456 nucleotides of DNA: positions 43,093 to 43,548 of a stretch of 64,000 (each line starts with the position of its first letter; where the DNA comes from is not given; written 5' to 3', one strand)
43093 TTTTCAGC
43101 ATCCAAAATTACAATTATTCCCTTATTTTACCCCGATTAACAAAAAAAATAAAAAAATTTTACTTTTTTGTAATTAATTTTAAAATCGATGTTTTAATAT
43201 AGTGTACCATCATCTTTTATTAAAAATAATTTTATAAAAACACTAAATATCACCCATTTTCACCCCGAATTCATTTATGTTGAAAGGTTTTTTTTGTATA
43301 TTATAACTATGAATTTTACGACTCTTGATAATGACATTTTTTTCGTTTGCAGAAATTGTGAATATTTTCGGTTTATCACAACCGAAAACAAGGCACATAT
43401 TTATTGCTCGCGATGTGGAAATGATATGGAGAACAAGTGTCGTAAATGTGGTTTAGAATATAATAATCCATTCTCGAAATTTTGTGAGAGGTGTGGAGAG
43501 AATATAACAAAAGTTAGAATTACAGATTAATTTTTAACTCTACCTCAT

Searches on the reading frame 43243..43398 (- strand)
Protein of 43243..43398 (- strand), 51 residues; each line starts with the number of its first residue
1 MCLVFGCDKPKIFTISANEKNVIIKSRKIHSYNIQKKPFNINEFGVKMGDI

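Call 55: find_encoding_contigs(protein=window:43243-43398:-, flank=3000, max_places=10)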
Protein window:43243-43398:- (51 aa): 9 contigs read that carry it; 2 places shown.
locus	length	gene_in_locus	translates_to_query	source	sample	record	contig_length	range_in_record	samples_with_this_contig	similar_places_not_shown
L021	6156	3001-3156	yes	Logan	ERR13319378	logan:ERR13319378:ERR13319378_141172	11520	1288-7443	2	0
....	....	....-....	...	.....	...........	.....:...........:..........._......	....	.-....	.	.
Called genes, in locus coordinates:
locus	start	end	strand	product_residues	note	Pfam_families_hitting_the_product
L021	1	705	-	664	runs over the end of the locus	?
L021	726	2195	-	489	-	-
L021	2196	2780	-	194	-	-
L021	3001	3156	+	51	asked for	-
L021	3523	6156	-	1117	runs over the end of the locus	PF13401:AAA_22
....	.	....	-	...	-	?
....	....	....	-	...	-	-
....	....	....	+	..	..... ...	-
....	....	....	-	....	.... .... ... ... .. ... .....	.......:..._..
